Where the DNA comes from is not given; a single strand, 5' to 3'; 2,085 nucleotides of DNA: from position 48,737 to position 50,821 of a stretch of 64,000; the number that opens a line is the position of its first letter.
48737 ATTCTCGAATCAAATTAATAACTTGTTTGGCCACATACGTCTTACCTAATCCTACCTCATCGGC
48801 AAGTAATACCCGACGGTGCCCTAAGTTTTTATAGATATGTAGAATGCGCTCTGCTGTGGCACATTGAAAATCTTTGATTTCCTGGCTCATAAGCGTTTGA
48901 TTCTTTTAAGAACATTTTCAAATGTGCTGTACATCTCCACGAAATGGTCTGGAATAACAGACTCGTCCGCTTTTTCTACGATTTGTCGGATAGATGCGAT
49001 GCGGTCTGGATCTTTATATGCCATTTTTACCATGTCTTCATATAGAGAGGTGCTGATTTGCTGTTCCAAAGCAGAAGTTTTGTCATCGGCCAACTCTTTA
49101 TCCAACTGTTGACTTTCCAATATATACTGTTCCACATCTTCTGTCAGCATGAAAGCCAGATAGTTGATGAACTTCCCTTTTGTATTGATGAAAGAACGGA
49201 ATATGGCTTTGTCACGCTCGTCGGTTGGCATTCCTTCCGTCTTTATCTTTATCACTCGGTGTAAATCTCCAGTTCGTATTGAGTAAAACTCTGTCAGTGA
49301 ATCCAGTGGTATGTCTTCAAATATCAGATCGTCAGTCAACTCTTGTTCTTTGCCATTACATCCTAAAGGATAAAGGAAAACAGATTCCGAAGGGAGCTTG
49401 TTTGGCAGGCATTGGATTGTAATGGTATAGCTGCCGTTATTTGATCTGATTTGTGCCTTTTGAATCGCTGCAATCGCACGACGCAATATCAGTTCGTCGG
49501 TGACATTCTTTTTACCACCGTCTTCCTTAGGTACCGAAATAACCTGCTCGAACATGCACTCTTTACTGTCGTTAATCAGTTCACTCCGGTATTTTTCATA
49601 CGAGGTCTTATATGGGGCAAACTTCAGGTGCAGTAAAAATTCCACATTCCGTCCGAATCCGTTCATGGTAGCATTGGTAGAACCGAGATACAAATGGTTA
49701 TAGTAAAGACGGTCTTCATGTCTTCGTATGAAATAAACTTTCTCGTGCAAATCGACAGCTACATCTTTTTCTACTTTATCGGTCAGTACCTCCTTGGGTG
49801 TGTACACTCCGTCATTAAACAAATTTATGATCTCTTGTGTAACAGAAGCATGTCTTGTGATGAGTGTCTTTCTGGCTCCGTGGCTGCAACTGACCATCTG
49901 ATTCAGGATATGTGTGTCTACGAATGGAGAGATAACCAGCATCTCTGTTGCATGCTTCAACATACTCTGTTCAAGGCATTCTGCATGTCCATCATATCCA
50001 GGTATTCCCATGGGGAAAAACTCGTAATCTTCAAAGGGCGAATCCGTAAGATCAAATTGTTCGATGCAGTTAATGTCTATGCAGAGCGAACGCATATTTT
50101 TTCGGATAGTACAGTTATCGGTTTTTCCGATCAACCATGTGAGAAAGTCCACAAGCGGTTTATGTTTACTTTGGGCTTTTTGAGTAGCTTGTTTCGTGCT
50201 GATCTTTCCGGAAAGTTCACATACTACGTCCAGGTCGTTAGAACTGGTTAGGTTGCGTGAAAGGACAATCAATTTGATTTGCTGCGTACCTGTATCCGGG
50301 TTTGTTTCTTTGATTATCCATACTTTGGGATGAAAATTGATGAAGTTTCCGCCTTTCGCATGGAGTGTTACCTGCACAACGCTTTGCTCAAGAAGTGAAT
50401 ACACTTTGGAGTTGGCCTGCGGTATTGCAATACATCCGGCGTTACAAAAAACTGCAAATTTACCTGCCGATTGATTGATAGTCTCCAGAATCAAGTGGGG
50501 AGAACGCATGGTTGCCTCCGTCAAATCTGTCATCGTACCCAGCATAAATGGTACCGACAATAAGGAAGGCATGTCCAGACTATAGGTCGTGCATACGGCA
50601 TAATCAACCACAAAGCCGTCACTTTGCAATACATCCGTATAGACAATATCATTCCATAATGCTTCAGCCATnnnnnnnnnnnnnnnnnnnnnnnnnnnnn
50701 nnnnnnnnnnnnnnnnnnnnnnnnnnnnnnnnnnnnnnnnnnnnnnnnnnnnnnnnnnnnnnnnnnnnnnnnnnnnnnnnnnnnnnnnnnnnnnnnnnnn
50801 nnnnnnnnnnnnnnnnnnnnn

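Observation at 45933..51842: Low-GC three-gene operon: unknown 392-aa protein, PLD (HKD) nuclease, SNF2-family helicase. DISARM-like modules without a methyltransferase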

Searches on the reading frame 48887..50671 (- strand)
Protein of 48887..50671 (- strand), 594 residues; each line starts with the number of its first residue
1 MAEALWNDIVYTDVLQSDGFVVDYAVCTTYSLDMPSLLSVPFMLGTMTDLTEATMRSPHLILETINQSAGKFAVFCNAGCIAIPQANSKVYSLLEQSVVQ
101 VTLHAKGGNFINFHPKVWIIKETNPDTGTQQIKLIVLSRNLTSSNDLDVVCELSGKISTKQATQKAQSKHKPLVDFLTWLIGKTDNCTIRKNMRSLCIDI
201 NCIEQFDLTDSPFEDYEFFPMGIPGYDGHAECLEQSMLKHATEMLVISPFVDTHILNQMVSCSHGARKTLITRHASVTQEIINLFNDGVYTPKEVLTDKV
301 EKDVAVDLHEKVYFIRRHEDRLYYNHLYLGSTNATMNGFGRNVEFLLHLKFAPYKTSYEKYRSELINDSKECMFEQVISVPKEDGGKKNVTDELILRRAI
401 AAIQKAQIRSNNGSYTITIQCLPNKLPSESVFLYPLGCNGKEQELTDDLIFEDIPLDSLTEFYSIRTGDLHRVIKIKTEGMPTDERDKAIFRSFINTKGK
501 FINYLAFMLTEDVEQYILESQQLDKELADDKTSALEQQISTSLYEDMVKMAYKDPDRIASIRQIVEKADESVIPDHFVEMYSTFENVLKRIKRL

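Call 7: search_protein_families(library=pfam, proteins=[window:48887-50671:-], max_evalue=0.1)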
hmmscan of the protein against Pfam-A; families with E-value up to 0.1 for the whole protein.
window:48887-50671:- (594 aa): 1 family
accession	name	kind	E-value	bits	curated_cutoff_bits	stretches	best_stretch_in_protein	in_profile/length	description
PF13091.12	PLDc_2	-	1.6e-05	25.2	27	1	294-360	63-126/132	PLD-like domain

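Call 8: search_protein_families(library=padloc, proteins=[window:48887-50671:-], max_evalue=0.1)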
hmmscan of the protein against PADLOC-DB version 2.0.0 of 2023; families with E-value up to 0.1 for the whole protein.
window:48887-50671:- (594 aa): 1 family
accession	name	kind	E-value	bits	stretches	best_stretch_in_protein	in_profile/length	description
PDLC03829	ZacB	-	1.2e-126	422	1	3-590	3-583/586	-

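Call 9: search_protein_families(library=ncbifam, proteins=[window:48887-50671:-], max_evalue=0.1)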
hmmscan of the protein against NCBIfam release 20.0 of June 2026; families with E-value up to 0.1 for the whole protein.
window:48887-50671:- (594 aa): 0 families

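Call 24: find_homologous_proteins(query=window:48887-50671:-, max_evalue=0.00001)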
Query window:48887-50671:- (594 aa): 560 proteins with E <= 0.00001 among 5550 candidates; the best 120 are listed.
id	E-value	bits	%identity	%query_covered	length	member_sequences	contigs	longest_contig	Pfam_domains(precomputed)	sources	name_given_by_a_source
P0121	0.0e+0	1312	97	100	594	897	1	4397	PF13091.13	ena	-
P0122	0.0e+0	1149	85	100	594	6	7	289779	-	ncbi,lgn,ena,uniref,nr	ncbi:hypothetical protein DW083_00945 [Parabacteroides sp. AF48-14]|uniref:phospholipase D family pr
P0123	0.0e+0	1145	84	100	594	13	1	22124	PF13091.13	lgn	-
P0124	0.0e+0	1144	84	100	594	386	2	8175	-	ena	-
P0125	0.0e+0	1142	84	100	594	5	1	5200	-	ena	-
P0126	0.0e+0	1138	84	100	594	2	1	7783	-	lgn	-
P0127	0.0e+0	1138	84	100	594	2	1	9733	-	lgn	-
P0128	0.0e+0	1135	83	100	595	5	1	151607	-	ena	-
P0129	0.0e+0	1134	84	100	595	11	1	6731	-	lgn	-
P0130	0.0e+0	1132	83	100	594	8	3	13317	-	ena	-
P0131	0.0e+0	1126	83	100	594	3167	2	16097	PF13091.13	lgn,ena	-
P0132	0.0e+0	1115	82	100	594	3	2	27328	-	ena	-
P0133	0.0e+0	1106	82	100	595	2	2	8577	PF13091.13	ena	-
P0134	0.0e+0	1093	80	100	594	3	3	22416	-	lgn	-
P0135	0.0e+0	1093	82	100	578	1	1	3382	PF13091.13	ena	-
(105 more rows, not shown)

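Call 28: search_solved_structures(query=window:48887-50671:-, max_evalue=1)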
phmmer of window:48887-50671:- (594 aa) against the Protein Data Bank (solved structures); distinct sequences matched with E-value up to 1: 5.
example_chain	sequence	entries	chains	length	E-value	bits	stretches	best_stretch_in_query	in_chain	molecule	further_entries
2wp8_B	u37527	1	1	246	0.75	11.6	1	378-480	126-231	EXOSOME COMPLEX COMPONENT SKI6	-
5g06_B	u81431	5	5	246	0.75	11.6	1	378-480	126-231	EXOSOME COMPLEX COMPONENT SKI6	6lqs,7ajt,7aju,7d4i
4ifd_B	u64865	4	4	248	0.76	11.6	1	378-480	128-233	Exosome complex component SKI6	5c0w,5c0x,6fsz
5jea_B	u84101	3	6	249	0.77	11.6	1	378-480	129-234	Exosome complex component SKI6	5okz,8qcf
4oo1_B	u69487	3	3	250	0.78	11.5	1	378-480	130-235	Exosome complex component SKI6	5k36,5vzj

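Call 62: predict_structure(alignment_id=A2)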
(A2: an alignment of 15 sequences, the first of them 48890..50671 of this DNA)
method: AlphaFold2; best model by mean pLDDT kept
length: 594 residues; sequences in the alignment: 15
mean_pLDDT: 60.7   pTM: 0.36
mean pLDDT of the five models: 60.7, 55.1, 53.4, 51.1, 50.8
residues with pLDDT >= 90: 37; 70-90: 220; 50-70: 144; < 50: 193
segments of 3 or more residues with pLDDT < 50: 1-15, 28-97, 107-115, 139-147, 227-241, 248-251, 294-319, 322-358, 382-388
pLDDT, mean of each block of 10 residues (from residue 1): 25 48 56 25 26 31 31 24 31 45 45 51 81 65 40 84 87 79 71 85 85 65 48 40 49 58 66 63 79 39 28 36 40 29 34 42 58 68 46 76 89 87 87 83 90 85 81 76 73 70 75 60 60 71 83 77 80 83 84 73
secondary structure, 60 per line:
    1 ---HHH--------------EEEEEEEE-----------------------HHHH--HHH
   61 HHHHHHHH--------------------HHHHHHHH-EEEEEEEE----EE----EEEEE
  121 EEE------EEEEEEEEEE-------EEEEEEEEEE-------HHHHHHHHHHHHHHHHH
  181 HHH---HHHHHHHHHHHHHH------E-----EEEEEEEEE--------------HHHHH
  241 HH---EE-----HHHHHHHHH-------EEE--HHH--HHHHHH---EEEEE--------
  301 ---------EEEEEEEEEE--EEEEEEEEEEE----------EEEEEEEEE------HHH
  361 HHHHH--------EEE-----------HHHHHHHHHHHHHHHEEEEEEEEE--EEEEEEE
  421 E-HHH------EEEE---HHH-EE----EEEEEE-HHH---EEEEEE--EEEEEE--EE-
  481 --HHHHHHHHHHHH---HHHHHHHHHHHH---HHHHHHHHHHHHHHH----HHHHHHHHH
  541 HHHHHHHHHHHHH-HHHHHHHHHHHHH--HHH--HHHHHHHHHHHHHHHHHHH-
elements in order: E21-28 H52-55 H58-68 H89-96 E98-105 E116-123 E130-139 E147-156 H164-183 H187-200 E213-221 H236-242 H253-261 E269-271 H279-284 E288-292 E310-319 E322-332 E343-351 H358-365 E374-376 H388-402 E403-411 E414-421 E432-435 E449-454 E462-467 E470-475 H483-494 H498-509 H513-527 H532-553 H555-567 H575-593

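Call 64: fold_search(model_id=the predicted structure, library=pdb)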
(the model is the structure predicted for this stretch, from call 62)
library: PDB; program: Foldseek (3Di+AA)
matches with E <= 10: 383; with E <= 0.001: 0
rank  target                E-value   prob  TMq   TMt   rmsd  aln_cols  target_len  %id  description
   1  8g2z_4R               4.4e-02  0.06  0.09  0.09  48.8       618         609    8  48-nm doublet microtubule from Tetrahymena thermophila strain CU428 (released 2023-06-14)
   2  9e2g_0F               6.7e-02  0.06  0.09  0.09  47.7       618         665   10  Cryo-EM structure of 48 nm repeat of microtubule doublet from T. brucei flagellum (released 2025-03-12)
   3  1cn4_A                1.0e-01  0.33  0.08  0.16   8.4       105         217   10  ERYTHROPOIETIN COMPLEXED WITH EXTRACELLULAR DOMAINS OF ERYTHROPOIETIN RECEPTOR (released 1999-08-11)
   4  21ak_B                1.0e-01  0.09  0.09  0.14  17.3       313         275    8  Cryo-EM structure of the E. coli ArnA hexamer (released 2026-03-25)
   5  21ak_A                1.1e-01  0.12  0.09  0.15  18.6       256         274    8  Cryo-EM structure of the E. coli ArnA hexamer (released 2026-03-25)
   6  7mwb_C                1.8e-01  0.23  0.10  0.14  17.6       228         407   10  ERAP1 binds peptide C-terminus of a SPF sequence (FKARKF) (released 2021-07-28)
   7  6lyy_B                1.8e-01  0.11  0.07  0.16  18.6       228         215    8  Cryo-EM structure of the human MCT1/Basigin-2 complex in the presence of anti-cancer drug candidate AZD3965 in the out (released 2020-12-23)
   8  2ocf_D                1.9e-01  0.35  0.08  0.27   6.9        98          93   11  Human estrogen receptor alpha ligand-binding domain in complex with estradiol and the E2#23 FN3 monobody (released 2007-11-06)
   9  9e78_1Q               2.0e-01  0.03  0.07  0.07  40.0       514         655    8  48-nm repeat of the Leishmania tarentolae doublet microtubule (released 2025-03-12)
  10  7ung_W                2.1e-01  0.03  0.08  0.08  46.7       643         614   10  48-nm repeat of the human respiratory doublet microtubule (released 2022-10-05)
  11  3b5h_C                2.2e-01  0.11  0.08  0.19  17.6       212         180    8  Crystal structure of the extracellular portion of HAb18G/CD147 (released 2008-05-06)
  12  7mwb_A                2.3e-01  0.18  0.09  0.13  15.4       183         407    9  ERAP1 binds peptide C-terminus of a SPF sequence (FKARKF) (released 2021-07-28)
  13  7ckr_B                2.3e-01  0.11  0.08  0.16  17.9       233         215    8  Cryo-EM structure of the human MCT1/Basigin-2 complex in the presence of anti-cancer drug candidate BAY-8002 in the ou (released 2020-12-23)
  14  8glv_6V               2.3e-01  0.02  0.08  0.09  50.0       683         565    9  96-nm repeat unit of doublet microtubules from Chlamydomonas reinhardtii flagella (released 2023-05-31)
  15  4u49_B                2.6e-01  0.44  0.08  0.13   7.4        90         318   10  Crystal structure of Pectate Lyase Pel3 from Pectobacterium carotovorum with two monomers in the A.U (released 2015-08-05)
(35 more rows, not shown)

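Call 67: search_solved_structures(query=A3, max_evalue=10, show_alignments=2)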
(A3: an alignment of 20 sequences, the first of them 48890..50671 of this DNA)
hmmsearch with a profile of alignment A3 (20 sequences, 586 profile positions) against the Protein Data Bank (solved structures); distinct sequences matched with E-value up to 10: 6.
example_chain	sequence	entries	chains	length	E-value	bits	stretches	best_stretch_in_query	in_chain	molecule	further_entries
7clg_A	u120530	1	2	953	0.00015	23.6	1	301-366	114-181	Putative helicase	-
2c1l_A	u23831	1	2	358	0.00092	21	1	302-368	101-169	RESTRICTION ENDONUCLEASE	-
6ehi_A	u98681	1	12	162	0.004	18.9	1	318-359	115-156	Nuclease NucT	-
4rct_A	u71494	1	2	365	0.025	16.2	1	296-424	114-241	Restriction endonuclease R.NgoVII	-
3s6i_A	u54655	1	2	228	0.3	12.7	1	143-218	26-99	DNA-3-methyladenine glycosylase 1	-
7n3t_C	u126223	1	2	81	0.59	11.7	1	525-584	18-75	Designed TrkA-binding miniprotein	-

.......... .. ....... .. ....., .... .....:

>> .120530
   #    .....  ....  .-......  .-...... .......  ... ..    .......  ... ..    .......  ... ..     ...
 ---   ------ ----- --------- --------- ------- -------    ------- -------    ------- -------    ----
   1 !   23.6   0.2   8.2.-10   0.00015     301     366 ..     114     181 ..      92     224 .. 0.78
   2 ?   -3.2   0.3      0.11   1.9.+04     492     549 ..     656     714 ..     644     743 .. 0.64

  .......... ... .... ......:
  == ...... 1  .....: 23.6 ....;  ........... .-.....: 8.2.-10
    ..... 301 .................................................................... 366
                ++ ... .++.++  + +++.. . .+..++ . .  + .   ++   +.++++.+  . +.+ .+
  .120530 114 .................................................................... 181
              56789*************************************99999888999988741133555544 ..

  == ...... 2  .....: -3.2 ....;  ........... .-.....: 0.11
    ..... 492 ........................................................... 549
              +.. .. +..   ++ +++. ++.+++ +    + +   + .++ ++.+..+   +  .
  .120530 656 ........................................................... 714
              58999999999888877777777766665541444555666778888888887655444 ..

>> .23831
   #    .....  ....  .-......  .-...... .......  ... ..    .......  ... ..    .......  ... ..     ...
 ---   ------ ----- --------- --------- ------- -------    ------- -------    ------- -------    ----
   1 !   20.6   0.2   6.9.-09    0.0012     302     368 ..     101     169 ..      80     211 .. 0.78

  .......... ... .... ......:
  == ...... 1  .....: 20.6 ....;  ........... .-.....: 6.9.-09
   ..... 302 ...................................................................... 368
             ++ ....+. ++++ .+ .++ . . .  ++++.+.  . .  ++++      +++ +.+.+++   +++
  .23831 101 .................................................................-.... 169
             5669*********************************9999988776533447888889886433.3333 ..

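Call 68: search_protein_families(library=pfam, alignment_id=A3, max_evalue=0.01)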
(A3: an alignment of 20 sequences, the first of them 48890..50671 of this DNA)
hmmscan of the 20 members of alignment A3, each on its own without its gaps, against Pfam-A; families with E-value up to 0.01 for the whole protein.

A. member 1, window:48890-50671:- (594 aa): 1 family
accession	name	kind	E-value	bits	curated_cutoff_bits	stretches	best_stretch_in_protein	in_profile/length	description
PF13091.12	PLDc_2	-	1.6e-05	25.2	27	1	294-360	63-126/132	PLD-like domain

B. families by the number of members that match (of 20 scanned): 3 families
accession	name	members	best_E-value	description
PF13091.12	PLDc_2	18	2.6e-08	PLD-like domain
PF09565.16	RE_NgoFVII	4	2.6e-07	NgoFVII restriction endonuclease N-terminal PLD domain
PF06087.18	Tyr-DNA_phospho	1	0.0095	Tyrosyl-DNA phosphodiesterase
